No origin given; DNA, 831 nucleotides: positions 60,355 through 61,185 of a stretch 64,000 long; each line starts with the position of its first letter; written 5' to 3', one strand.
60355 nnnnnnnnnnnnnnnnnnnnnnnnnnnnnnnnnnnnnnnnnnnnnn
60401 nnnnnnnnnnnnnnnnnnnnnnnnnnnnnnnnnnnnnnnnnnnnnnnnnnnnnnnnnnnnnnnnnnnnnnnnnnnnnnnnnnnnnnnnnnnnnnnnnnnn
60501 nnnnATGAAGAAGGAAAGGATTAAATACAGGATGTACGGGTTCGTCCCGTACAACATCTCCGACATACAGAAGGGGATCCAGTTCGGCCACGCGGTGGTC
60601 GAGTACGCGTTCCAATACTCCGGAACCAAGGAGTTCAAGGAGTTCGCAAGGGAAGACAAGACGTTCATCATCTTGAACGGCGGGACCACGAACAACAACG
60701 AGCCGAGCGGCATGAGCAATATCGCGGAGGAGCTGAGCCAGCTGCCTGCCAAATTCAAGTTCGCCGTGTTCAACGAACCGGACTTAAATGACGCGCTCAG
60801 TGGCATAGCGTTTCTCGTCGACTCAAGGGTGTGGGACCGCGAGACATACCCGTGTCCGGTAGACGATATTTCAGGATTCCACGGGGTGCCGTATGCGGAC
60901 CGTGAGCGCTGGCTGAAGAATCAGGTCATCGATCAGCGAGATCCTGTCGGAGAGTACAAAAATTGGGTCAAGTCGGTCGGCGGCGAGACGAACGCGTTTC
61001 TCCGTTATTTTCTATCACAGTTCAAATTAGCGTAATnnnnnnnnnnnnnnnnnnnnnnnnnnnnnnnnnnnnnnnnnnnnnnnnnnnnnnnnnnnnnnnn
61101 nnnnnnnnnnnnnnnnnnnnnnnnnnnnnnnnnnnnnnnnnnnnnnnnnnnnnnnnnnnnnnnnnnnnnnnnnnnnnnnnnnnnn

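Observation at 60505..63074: tRNA/RNA-end module: Thg1-like 3'-5' polymerase next to a Nudix-HD fusion (RNA ligase-like gene elsewhere)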

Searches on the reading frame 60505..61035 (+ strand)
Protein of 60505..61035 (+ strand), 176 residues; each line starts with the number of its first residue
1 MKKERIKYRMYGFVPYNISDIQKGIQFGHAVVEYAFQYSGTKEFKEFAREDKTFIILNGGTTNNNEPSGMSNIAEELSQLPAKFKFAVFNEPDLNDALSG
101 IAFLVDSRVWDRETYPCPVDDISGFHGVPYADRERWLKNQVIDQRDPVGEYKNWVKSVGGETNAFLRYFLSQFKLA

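Call 3: search_protein_families(library=pfam, proteins=[window:60505-61035:+], max_evalue=0.01)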
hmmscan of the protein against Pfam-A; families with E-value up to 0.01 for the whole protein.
window:60505-61035:+ (176 aa): 0 families

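Call 4: search_protein_families(library=phrogs, proteins=[window:60505-61035:+], max_evalue=0.001)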
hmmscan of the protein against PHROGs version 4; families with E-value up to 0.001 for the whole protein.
window:60505-61035:+ (176 aa): 1 family
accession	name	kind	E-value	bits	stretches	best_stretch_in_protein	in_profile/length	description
phrog_3668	-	other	9e-22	78.6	1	7-113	2-106/152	hydrolase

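Call 13: search_dna_similar(query=window:60505-61035:+, collection=phages, mode=protein, max_rows=40)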
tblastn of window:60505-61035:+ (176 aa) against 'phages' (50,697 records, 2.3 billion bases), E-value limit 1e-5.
Records with a match: 100; places in all: 100; records where one place covers at least 80% of the query: 3.
Best place of each record, by identity: <60% 100.
By first word of the organism name: Klebsiella 28; Cronobacter 15; Aeromonas 13; Salmonella 11; Enterobacter 7; Pectobacterium 4; Erwinia 4; Escherichia 4; uncultured 3; Vibrio 3; and 6 more.
By host as written in the record: Klebsiella pneumoniae 12; - 11; Cronobacter sakazakii 11; Klebsiella pneumoniae K23 7; Aeromonas salmonicida subsp. salmonicida 6; Enterobacter hormaechei subsp. xiangfangensis 4; Aeromonas salmonicida 4; Cronobacter sakazakii ATCC 29544 2; and 33 more.
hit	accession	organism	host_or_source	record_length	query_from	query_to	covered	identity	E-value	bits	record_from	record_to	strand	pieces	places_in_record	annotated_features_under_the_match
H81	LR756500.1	uncultured phage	metagenomic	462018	1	176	100%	38.5%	1e-29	119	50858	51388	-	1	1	record has no annotation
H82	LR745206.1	uncultured phage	metagenomic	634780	9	176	95%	38.7%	3e-21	95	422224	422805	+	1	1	record has no annotation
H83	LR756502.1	uncultured phage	metagenomic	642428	6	176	97%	37.7%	7e-22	97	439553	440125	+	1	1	record has no annotation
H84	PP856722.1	Salmonella phage vB_SEnST11_KE23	Salmonella enterica subsp. enterica ...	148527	2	129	73%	31.1%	5e-8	57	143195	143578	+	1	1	hydrolase | membrane protein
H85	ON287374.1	Serratia phage vB_SmaM-Kashira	Serratia marcescens LVF3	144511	2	126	71%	31.4%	3e-7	55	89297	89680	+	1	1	hypothetical protein (x2)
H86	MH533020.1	Acinetobacter phage ABPH49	Acinetobacter baumannii AB49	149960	2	126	71%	31.4%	3e-7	55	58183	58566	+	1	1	hypothetical protein (x2)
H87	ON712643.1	Pectobacterium phage vB_PcaM_P7_Pc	Pectobacterium carotovorum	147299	5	111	61%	35.3%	5e-10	63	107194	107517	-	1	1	hypothetical protein (x2)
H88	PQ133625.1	Klebsiella phage P8734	Klebsiella pneumoniae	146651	2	111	63%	34.2%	6e-10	62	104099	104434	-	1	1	hypothetical protein (x2)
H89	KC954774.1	Cronobacter phage CR8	Cronobacter sakazakii ATCC 29544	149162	5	111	61%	34.5%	4e-9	61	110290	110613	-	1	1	hypothetical protein (x2)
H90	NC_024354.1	Cronobacter phage CR8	Cronobacter sakazakii ATCC 29544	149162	5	111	61%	34.5%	4e-9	61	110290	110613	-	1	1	hydrolase | hypothetical protein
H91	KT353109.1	Cronobacter phage PBES 02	Cronobacter sp.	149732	5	111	61%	34.5%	4e-9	60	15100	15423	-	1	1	hypothetical protein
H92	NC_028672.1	Cronobacter phage PBES 02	Cronobacter sp.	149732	5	111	61%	34.5%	4e-9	60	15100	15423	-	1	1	hydrolase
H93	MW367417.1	Pectobacterium phage PcCB7V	Pectobacterium sp. 7V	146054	5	111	61%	34.5%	5e-9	60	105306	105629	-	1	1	peptidyl-tRNA hydrolase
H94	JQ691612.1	Cronobacter phage CR3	Cronobacter sakazakii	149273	5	111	61%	34.5%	3e-8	58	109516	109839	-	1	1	hypothetical protein (x2)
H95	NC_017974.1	Cronobacter phage CR3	Cronobacter sakazakii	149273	5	111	61%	34.5%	3e-8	58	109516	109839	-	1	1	hydrolase | hypothetical protein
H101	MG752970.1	Ralstonia phage RsoM2USA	Ralstonia solanacearum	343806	5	115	63%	33.1%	1e-8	59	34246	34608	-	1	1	hypothetical protein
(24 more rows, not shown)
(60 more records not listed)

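Call 32: search_solved_structures(query=window:60505-61035:+, max_evalue=10, show_alignments=2)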
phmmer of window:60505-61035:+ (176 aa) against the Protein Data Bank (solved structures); distinct sequences matched with E-value up to 10: 0.

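Call 33: search_protein_families(library=pfam, proteins=[window:60505-61035:+], max_evalue=10)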
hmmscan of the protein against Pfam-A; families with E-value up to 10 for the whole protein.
window:60505-61035:+ (176 aa): 0 families

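Call 34: find_homologous_proteins(query=window:60505-61035:+, max_evalue=0.001)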
Query window:60505-61035:+ (176 aa): 2523 proteins with E <= 0.001 among 2537 candidates; the best 120 are listed.
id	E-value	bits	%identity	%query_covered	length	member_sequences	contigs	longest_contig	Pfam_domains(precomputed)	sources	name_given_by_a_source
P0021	2.3e-111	388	95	100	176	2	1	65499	-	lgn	-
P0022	1.7e-98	346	86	100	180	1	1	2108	-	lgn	-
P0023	2.3e-91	323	85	95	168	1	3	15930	-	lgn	-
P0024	2.0e-45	173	48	100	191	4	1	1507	-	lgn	-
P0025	3.7e-45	172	49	100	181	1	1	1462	-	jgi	-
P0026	2.9e-44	169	48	98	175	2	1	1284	-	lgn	-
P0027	6.1e-44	168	49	95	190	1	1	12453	-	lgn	-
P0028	1.4e-43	167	51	99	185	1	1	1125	-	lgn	-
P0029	8.1e-42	161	48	100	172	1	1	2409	-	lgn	-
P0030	8.6e-42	161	49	100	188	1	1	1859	-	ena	-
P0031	1.1e-41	161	52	98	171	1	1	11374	-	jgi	jgi:hypothetical protein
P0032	1.9e-41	160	50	97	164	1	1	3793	-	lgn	-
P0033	3.2e-41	159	45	99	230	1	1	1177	-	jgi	-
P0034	3.5e-41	159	53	99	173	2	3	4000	-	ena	-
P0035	1.0e-40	158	52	98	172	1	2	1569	-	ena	-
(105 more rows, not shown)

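Call 37: get_annotated_region(hit=H81, flank=12000)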
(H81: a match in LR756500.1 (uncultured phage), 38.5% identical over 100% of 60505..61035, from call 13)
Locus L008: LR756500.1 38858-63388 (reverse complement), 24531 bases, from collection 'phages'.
description: uncultured phage genome assembly, chromosome: 1.
organism: uncultured phage (NCBI taxid 278008)
taxonomy: Viruses; environmental samples
host: -; source: metagenomic; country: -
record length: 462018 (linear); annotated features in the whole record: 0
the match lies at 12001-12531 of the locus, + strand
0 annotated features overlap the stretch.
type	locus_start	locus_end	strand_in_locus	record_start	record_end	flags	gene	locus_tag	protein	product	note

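Call 43: predict_structure(alignment_id=A2)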
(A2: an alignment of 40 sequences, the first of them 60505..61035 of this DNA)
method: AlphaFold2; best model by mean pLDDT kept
length: 176 residues; sequences in the alignment: 40
mean_pLDDT: 93.5   pTM: 0.86
mean pLDDT of the five models: 93.5, 92.7, 92.6, 92.1, 92.0
residues with pLDDT >= 90: 152; 70-90: 21; 50-70: 2; < 50: 1
segments of 3 or more residues with pLDDT < 50: none
pLDDT, mean of each block of 10 residues (from residue 1): 83 95 97 98 97 97 85 93 88 92 97 96 93 94 92 96 95 95
secondary structure, 60 per line:
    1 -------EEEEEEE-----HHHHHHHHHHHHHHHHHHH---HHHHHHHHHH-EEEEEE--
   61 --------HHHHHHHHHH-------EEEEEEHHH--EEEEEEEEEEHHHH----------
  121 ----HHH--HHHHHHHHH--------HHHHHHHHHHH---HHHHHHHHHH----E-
elements in order: E8-14 H20-38 H42-51 E53-58 H69-78 E86-91 E97-106 H107-110 H130-138 H147-157 H161-170

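Call 47: fold_search(model_id=the predicted structure, library=pdb)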
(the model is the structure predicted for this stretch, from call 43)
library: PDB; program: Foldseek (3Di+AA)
matches with E <= 10: 455; with E <= 0.001: 0
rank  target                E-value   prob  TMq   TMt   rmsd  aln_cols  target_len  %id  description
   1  2zv3_G                8.8e-03  1.00  0.39  0.59   3.5       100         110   14  Crystal structure of project MJ0051 from Methanocaldococcus jannaschii DSM 2661 (released 2009-05-05)
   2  3erj_A                1.9e-02  0.97  0.35  0.50   4.8       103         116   14  Crystal structure of the peptidyl-tRNA hydrolase AF2095 from Archaeglobus fulgidis. Northeast Structural Genomics Cons (released 2008-10-14)
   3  2zv3_C                2.0e-02  1.00  0.39  0.58   3.7       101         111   15  Crystal structure of project MJ0051 from Methanocaldococcus jannaschii DSM 2661 (released 2009-05-05)
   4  2zv3_A                2.0e-02  1.00  0.37  0.58   3.9       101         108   18  Crystal structure of project MJ0051 from Methanocaldococcus jannaschii DSM 2661 (released 2009-05-05)
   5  2zv3_I                2.3e-02  0.97  0.36  0.52   4.6        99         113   14  Crystal structure of project MJ0051 from Methanocaldococcus jannaschii DSM 2661 (released 2009-05-05)
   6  1q7s_B                2.4e-02  1.00  0.39  0.58   3.6       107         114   12  Crystal structure of bit1 (released 2003-12-16)
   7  2zv3_H                2.6e-02  0.99  0.38  0.61   3.9       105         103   13  Crystal structure of project MJ0051 from Methanocaldococcus jannaschii DSM 2661 (released 2009-05-05)
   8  2zv3_B                2.9e-02  0.97  0.37  0.53   4.6       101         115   16  Crystal structure of project MJ0051 from Methanocaldococcus jannaschii DSM 2661 (released 2009-05-05)
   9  1wn2                  3.8e-02  1.00  0.43  0.61   3.3       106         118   17  Crystal structure of project ID PH1539 from Pyrococcus horikoshii OT3 (released 2005-07-19)
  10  1xty_A                7.6e-02  0.91  0.36  0.50   4.8       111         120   16  Crystal structure of Sulfolobus solfataricus peptidyl-tRNA hydrolase (released 2005-03-22)
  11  1rzw                  9.2e-02  0.47  0.32  0.41   8.3       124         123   14  The Solution Structure of the Archaeglobus fulgidis protein AF2095. Northeast Structural Genomics Consortium target GR4 (released 2004-11-16)
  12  2gax_A                1.4e-01  0.77  0.37  0.46   8.3       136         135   10  Structure of Protein of Unknown Function Atu0240 from Agrobacteriium tumerfaciencs str. C58 (released 2006-05-09)
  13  1rlk                  1.6e-01  0.80  0.36  0.51   4.8       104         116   13  Structure of Conserved Protein of Unknown Function TA0108 from Thermoplasma acidophilum (released 2003-12-30)
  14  3kzq_A                4.0e-01  0.04  0.14  0.13  16.7       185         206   11  The crystal structure of the protein with unknown function from Vibrio parahaemolyticus RIMD 2210633 (released 2010-02-02)
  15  6krs_A                4.0e-01  0.04  0.15  0.12  15.5       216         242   11  Peroxiredoxin from Aeropyrum pernix K1 (ApPrx) 0Cys W211A mutant (released 2020-07-01)
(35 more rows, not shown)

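Call 62: search_protein_families(library=padloc, proteins=[window:60505-61035:+], max_evalue=0.01)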
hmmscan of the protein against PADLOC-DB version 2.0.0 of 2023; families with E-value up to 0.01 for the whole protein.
window:60505-61035:+ (176 aa): 0 families

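Call 64: search_protein_families(library=ncbifam, proteins=[window:60505-61035:+], max_evalue=0.01)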
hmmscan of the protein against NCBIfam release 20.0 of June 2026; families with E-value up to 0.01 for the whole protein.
window:60505-61035:+ (176 aa): 0 families

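Call 67: get_annotated_region(hit=H95, flank=6000)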
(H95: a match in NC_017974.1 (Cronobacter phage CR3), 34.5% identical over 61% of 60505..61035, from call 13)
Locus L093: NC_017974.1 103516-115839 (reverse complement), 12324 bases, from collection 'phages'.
description: Cronobacter phage CR3, complete genome.
organism: Cronobacter phage CR3 (NCBI taxid 1162295)
taxonomy: Viruses; Duplodnaviria; Heunggongvirae; Uroviricota; Caudoviricetes; Vequintavirinae; Certrevirus; Certrevirus CR3
host: Cronobacter sakazakii; source: -; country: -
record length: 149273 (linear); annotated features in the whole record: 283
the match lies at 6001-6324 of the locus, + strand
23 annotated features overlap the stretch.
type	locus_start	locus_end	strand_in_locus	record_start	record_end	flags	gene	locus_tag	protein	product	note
CDS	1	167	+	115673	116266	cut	-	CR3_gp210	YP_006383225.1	endolysin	-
CDS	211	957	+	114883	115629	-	-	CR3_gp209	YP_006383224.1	PhoH-like phosphate starvation-inducible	-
CDS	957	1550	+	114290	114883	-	-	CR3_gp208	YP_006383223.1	DprA-like DNA recombination-mediator protein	-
CDS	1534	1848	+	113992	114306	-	-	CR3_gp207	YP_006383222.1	hypothetical protein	-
CDS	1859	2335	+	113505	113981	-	-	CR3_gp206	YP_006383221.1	hypothetical protein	-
CDS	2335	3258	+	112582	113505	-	-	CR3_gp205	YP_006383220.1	ATP-dependent protease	-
CDS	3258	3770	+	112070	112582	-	-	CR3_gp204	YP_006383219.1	DNA methyltransferase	-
CDS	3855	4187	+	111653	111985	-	-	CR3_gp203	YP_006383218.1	hypothetical protein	-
CDS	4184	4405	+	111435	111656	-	-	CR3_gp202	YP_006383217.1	hypothetical protein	-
CDS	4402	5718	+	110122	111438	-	-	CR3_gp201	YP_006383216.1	tRNA nucleotidyltransferase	-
CDS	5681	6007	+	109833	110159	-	-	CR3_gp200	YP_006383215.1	hypothetical protein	-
CDS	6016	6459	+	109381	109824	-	-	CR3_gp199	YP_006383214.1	hydrolase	-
CDS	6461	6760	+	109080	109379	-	-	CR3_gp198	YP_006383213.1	membrane protein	-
CDS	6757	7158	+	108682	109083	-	-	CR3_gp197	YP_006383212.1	hypothetical protein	-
CDS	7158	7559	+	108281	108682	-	-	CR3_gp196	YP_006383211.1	membrane protein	-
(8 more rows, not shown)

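Call 69: get_annotated_region(hit=H101, flank=6000)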
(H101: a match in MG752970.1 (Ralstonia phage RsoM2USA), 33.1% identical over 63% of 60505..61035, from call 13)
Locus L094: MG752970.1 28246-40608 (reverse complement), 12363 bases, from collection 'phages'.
description: Ralstonia phage RsoM2USA, complete genome.
organism: Ralstonia phage RsoM2USA (NCBI taxid 2070027)
taxonomy: Viruses; Duplodnaviria; Heunggongvirae; Uroviricota; Caudoviricetes
host: Ralstonia solanacearum; source: soil; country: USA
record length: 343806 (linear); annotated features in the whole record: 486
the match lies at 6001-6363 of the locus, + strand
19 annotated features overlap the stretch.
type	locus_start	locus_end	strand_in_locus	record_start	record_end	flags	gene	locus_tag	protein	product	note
CDS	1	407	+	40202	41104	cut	-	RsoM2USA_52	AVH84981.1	hypothetical protein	-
CDS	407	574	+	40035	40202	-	-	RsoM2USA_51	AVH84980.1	hypothetical protein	-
CDS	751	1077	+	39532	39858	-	-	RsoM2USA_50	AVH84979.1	hypothetical protein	-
CDS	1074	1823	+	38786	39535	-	-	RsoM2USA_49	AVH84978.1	hypothetical protein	-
CDS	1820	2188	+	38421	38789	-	-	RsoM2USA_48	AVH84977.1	hypothetical protein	-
CDS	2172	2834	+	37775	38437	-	-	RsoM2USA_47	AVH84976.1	hypothetical protein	-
CDS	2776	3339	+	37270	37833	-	-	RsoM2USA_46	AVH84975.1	hypothetical protein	-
CDS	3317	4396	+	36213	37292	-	-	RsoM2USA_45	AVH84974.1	hypothetical protein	-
CDS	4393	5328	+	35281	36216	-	-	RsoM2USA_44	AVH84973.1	hypothetical protein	-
CDS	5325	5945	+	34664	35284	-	-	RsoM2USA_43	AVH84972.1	hypothetical protein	-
CDS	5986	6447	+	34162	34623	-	-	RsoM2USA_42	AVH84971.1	hypothetical protein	-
CDS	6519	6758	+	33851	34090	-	-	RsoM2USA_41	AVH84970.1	hypothetical protein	-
CDS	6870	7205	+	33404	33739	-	-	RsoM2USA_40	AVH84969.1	hypothetical protein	-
CDS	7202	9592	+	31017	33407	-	-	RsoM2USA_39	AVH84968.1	hypothetical protein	-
CDS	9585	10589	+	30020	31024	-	-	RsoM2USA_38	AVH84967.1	hypothetical protein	-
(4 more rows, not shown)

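Call 70: get_annotated_region(hit=H93, flank=6000)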
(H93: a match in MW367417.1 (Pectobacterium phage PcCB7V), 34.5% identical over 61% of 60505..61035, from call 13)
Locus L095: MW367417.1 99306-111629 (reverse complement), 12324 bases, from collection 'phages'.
description: Pectobacterium phage PcCB7V, complete genome.
organism: Pectobacterium phage PcCB7V (NCBI taxid 2798043)
taxonomy: Viruses; Duplodnaviria; Heunggongvirae; Uroviricota; Caudoviricetes; Vequintavirinae; Certrevirus
host: Pectobacterium sp. 7V; source: -; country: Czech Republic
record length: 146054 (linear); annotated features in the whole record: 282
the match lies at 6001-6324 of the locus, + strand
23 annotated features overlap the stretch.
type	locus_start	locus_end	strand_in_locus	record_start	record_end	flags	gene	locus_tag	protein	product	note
CDS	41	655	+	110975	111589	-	-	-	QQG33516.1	hypothetical protein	-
CDS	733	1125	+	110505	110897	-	-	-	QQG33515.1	HNH homing endonuclease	-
CDS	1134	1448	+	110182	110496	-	-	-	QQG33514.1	hypothetical protein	-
CDS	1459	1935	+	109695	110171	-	-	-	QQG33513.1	hypothetical protein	-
CDS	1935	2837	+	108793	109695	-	-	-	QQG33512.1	ATP-dependent CIp protease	-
CDS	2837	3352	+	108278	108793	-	-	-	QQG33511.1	DNA N-6-adenine methyltransferase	-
CDS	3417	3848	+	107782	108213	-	-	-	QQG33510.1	HNH homing endonuclease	-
CDS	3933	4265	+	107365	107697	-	-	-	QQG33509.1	hypothetical protein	-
CDS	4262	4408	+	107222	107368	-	-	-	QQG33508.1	hypothetical protein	-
CDS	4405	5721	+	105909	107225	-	-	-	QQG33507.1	CCA tRNA nucleotidyltransferase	-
CDS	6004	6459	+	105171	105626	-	-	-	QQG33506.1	peptidyl-tRNA hydrolase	-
CDS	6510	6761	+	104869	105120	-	-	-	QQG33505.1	hypothetical protein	-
CDS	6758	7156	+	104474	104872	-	-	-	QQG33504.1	hypothetical protein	-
CDS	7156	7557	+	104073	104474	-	-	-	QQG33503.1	hypothetical protein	-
CDS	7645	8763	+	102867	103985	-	-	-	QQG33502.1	nucleotidyltransferase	-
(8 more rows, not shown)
